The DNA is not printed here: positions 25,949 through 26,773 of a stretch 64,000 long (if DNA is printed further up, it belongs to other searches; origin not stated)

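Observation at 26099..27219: Tandem, overlapping Lrp/AsnC-like pair resembling siroheme decarboxylase AhbA/AhbB (NirDL/GH) with no other alternative-heme or heme d1 genes nearby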

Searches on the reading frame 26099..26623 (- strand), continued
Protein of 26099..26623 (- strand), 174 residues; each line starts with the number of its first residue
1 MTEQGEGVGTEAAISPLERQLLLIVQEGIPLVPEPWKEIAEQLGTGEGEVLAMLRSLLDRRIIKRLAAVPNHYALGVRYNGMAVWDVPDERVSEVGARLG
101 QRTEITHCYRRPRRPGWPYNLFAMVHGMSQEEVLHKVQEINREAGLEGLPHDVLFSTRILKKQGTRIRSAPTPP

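Call 28: find_encoding_contigs(protein=P0135, flank=10000, max_places=4)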
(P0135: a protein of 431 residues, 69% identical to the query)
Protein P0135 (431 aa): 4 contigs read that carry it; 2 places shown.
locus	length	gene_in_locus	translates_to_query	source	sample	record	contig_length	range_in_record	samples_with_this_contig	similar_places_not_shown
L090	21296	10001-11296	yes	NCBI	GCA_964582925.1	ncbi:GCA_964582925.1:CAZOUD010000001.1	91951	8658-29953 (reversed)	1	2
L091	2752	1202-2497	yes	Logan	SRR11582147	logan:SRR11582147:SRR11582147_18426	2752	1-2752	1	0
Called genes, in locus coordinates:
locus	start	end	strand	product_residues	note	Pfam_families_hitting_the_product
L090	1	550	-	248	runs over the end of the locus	PF20772:TACO1_YebC_N, PF01709:Transcrip_reg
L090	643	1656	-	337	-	PF02388:FemAB, PF13480:Acetyltransf_6, PF02388:FemAB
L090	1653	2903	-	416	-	PF01041:DegT_DnrJ_EryC1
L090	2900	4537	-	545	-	PF08245:Mur_ligase_M, PF02875:Mur_ligase_C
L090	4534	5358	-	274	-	PF00561:Abhydrolase_1, PF12146:Hydrolase_4, PF12697:Abhydrolase_6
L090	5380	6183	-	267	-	PF00106:adh_short, PF13561:adh_short_C2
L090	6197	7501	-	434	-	-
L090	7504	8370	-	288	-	PF00483:NTP_transferase, PF12804:NTP_transf_3 (weak)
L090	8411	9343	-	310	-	PF01557:FAA_hydrolase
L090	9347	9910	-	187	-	PF01590:GAF, PF13185:GAF_2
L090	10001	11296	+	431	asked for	PF04055:Radical_SAM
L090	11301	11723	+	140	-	-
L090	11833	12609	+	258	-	PF04203:Sortase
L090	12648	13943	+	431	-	PF05977:MFS_3, PF07690:MFS_1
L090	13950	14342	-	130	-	PF19802:DUF6285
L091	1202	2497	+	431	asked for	PF04055:Radical_SAM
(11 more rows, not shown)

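Call 42: find_related_loci(query=window:26099-26623:-, collection=metagenome_contigs, flank=10000)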
Query window:26099-26623:- (174 aa) in metagenome_contigs; peptide patterns used: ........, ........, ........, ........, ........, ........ (x = any residue, [..] = any of these).
600 stretches matched a pattern (row limit reached: there are more); 566 encode a relative of the query (tblastn E <= 1e-3); the best 80 are kept; 80 distinct loci.
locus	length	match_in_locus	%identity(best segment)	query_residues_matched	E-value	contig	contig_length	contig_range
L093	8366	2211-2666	76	18-169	2e-76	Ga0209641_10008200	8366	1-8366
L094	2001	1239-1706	64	13-167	3e-67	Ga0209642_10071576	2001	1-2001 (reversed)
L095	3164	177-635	65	18-169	2e-62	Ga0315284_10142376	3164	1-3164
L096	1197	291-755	63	18-171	1e-65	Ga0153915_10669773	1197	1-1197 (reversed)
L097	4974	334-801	60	14-168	6e-61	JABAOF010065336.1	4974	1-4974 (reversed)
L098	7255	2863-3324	58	18-170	3e-57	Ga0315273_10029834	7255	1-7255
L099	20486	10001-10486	57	7-167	2e-56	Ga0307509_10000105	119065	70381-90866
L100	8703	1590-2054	56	14-167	7e-55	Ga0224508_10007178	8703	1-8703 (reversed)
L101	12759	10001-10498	53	3-167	1e-54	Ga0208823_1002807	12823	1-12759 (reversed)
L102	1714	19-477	57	16-167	9e-56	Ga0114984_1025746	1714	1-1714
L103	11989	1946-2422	54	10-167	1e-53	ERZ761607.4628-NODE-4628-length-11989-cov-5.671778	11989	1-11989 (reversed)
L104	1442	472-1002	52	4-173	1e-55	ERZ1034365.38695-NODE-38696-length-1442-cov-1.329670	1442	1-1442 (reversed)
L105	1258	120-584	55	14-167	1e-55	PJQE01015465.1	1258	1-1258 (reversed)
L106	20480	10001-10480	54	9-167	4e-53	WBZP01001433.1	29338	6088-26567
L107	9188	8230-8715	54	7-167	2e-53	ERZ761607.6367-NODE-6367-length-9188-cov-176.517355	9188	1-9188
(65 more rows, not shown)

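Call 43: find_encoding_contigs(protein=P0115, flank=10000, max_places=1)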
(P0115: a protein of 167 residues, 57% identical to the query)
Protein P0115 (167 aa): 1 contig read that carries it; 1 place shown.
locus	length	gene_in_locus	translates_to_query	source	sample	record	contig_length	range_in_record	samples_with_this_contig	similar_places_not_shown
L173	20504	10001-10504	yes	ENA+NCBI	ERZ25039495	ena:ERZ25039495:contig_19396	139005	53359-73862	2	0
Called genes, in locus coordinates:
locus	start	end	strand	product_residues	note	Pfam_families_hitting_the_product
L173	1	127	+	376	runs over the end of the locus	PF02805:Ada_Zn_binding, PF00165:HTH_AraC, PF12833:HTH_18, PF01035:DNA_binding_1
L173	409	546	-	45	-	-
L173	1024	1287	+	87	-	-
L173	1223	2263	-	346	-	PF02403:Seryl_tRNA_N, PF00587:tRNA-synt_2b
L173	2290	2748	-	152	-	-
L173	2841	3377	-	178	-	PF00293:NUDIX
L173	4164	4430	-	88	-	-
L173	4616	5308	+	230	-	-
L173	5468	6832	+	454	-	PF00561:Abhydrolase_1, PF03096:Ndr (weak), PF12146:Hydrolase_4 (weak), PF00211:Guanylate_cyc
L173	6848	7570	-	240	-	-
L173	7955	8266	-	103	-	-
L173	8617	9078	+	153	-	-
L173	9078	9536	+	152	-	-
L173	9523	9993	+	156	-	PF13404:HTH_AsnC-type, PF22451:NirdL-like_HTH, PF17805:AsnC_trans_reg2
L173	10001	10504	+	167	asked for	PF22451:NirdL-like_HTH, PF17805:AsnC_trans_reg2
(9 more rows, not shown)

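Call 44: find_encoding_contigs(protein=P0017, flank=10000, max_places=1)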
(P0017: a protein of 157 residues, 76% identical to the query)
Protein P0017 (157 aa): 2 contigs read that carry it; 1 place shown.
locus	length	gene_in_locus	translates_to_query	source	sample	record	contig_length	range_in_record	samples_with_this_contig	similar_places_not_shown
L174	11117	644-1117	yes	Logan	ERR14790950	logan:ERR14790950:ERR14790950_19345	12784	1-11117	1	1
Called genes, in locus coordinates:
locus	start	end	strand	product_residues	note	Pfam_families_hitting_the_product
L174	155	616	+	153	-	PF13404:HTH_AsnC-type, PF22451:NirdL-like_HTH, PF17805:AsnC_trans_reg2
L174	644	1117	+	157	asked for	PF22451:NirdL-like_HTH, PF17805:AsnC_trans_reg2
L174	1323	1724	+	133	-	PF09969:DUF2203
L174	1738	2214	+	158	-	PF12867:DinB_2 (weak)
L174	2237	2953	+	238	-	PF03009:GDPD (weak)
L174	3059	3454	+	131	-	PF10604:Polyketide_cyc2 (weak)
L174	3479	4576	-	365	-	PF00005:ABC_tran, PF13304:AAA_21 (faint), PF08402:TOBE_2, PF03459:TOBE, PF12857:TOBE_3 (weak)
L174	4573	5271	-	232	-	PF00528:BPD_transp_1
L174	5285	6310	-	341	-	PF12849:PBP_like_2, PF03466:LysR_substrate (weak), PF01547:SBP_bac_1 (faint), PF13531:SBP_bac_11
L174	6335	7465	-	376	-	PF12844:HTH_19, PF13560:HTH_31, PF01381:HTH_3, PF13413:HTH_25 (weak), PF13443:HTH_26, PF12727:PBP_like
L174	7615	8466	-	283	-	PF12849:PBP_like_2, PF01547:SBP_bac_1 (faint), PF13531:SBP_bac_11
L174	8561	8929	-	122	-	PF00126:HTH_1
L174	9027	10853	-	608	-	PF06609:TRI12, PF07690:MFS_1, PF00083:Sugar_tr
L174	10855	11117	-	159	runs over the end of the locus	PF01047:MarR, PF08100:Dimerisation (weak), PF12802:MarR_2, PF12840:HTH_20 (weak), PF13412:HTH_24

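Call 45: find_encoding_contigs(protein=P0130, flank=5000, max_places=4)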
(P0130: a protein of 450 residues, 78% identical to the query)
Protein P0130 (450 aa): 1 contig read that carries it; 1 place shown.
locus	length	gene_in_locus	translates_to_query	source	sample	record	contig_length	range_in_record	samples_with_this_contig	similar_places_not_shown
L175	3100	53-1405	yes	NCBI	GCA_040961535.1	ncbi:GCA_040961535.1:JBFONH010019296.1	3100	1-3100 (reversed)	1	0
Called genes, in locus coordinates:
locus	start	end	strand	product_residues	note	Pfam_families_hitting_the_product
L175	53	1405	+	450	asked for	PF04055:Radical_SAM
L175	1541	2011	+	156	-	PF13404:HTH_AsnC-type, PF22451:NirdL-like_HTH, PF17805:AsnC_trans_reg2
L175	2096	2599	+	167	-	PF22451:NirdL-like_HTH, PF17805:AsnC_trans_reg2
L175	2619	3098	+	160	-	?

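Call 46: find_encoding_contigs(protein=P0124, flank=5000, max_places=4)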
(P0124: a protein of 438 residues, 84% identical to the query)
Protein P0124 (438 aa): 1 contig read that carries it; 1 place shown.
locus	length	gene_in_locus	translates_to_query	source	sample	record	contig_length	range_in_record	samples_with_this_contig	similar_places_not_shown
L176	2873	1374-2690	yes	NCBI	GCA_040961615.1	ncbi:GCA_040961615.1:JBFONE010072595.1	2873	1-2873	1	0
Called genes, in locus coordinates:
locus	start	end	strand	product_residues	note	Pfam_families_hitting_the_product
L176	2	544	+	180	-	?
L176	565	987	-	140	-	PF13411:MerR_1, PF00376:MerR, PF09278:MerR-DNA-bind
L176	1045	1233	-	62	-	-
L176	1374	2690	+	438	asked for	PF04055:Radical_SAM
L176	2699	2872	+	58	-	?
